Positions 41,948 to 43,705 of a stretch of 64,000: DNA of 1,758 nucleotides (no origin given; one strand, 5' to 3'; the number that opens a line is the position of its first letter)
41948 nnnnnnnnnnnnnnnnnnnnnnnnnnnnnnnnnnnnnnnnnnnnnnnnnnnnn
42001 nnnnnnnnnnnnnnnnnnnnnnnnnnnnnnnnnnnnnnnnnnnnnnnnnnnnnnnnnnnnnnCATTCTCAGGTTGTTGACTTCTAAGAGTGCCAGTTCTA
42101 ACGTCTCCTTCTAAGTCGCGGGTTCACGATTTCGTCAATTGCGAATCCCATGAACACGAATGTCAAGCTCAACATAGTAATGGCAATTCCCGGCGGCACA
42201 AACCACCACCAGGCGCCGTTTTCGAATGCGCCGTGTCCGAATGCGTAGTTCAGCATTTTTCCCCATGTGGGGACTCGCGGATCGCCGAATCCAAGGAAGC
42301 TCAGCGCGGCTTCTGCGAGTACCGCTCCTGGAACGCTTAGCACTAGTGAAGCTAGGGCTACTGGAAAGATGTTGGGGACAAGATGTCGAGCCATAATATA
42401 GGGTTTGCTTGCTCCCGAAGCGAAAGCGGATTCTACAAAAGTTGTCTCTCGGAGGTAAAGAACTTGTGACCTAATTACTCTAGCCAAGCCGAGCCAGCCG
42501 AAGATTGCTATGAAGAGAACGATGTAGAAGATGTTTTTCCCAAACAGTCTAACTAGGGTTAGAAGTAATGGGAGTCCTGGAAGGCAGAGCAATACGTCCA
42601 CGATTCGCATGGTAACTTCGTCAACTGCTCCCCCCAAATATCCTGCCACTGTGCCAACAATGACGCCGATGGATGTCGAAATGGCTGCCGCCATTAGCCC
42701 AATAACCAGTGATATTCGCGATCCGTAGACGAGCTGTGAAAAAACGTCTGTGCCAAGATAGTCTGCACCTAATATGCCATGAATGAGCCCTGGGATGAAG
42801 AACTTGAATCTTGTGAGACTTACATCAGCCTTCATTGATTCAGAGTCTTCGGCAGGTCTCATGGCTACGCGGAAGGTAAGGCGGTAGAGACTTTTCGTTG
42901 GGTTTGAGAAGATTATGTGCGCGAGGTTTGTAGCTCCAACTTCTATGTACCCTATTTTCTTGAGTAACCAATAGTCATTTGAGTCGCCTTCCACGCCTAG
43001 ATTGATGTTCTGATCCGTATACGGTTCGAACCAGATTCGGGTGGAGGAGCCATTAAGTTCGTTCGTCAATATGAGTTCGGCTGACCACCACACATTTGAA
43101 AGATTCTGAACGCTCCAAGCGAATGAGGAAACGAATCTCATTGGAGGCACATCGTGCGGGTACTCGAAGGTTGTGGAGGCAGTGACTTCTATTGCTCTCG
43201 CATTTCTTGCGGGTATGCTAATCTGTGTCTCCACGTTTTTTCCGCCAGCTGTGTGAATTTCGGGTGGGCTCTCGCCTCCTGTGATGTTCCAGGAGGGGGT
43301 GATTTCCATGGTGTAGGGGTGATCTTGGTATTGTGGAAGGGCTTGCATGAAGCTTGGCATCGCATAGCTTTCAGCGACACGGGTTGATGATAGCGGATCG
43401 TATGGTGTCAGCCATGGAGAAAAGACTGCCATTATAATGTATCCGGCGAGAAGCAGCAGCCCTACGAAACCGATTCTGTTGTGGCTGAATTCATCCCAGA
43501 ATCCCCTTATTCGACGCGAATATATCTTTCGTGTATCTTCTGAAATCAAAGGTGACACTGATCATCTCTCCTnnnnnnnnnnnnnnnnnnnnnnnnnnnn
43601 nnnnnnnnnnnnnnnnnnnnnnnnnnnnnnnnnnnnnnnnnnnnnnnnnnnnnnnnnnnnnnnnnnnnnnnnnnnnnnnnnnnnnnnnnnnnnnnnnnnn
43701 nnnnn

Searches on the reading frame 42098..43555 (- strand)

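Call 54: search_protein_families(library=ncbifam, proteins=[window:42098-43555:-], max_evalue=0.00001)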
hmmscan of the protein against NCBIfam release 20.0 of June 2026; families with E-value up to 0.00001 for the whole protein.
window:42098-43555:- (485 aa): 15 families
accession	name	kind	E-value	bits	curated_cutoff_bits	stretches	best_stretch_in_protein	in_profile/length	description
NF045476.1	Opp4C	equivalog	1.6e-67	227.7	350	1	261-480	58-278/278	oligopeptide ABC transporter permease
NF045473.1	Opp1C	equivalog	2.3e-51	174.8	350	1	261-481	49-267/267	nickel/cobalt ABC transporter permease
NF045474.1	Opp2C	equivalog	6e-49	166.8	300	1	261-474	21-232/236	nickel transporter permease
TIGR02790.1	nickel_nikC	equivalog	1.4e-47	162.4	358.45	1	259-475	41-255/258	nickel ABC transporter permease subunit NikC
NF008160.0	PRK10913.1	equivalog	3.9e-46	157.8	483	1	255-482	74-299/300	dipeptide ABC transporter permease DppC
NF045475.1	Opp3C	equivalog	1.7e-45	155.6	450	1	261-482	109-328/328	oligopeptide ABC transporter permease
NF011662.0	PRK15082.1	equivalog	2e-45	155.5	484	1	261-483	82-302/303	glutathione ABC transporter permease GsiD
NF007738.0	PRK10417.1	equivalog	2.3e-42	145.4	335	1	256-482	48-272/277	nickel ABC transporter permease subunit NikC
NF007376.0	PRK09881.1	equivalog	2.3e-42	145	434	1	261-483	75-295/298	D,D-dipeptide ABC transporter permease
NF011935.0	PRK15406.1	equivalog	9.8e-40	137.2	433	1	261-480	83-300/302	oligopeptide ABC transporter permease OppC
NF047573.1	opine_perm_CntC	exception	1.4e-39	136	440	1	260-481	52-271/271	staphylopine uptake ABC transporter permease subunit CntC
NF043080.1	MMSYN1_0166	equivalog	2.9e-37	128.3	370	1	251-481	75-305/307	oligopeptide ABC transporter permease OppC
NF011596.0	PRK15021.1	subfamily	2.2e-29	102.6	439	1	257-479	118-337/341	microcin C ABC transporter permease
NF011691.0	PRK15111.1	equivalog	1e-21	77.8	379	1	260-473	76-287/296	putrescine export ABC transporter permease SapC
NF045470.1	Opp2B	equivalog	2e-06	27.2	350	0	247-424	58-255/300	nickel ABC transporter permease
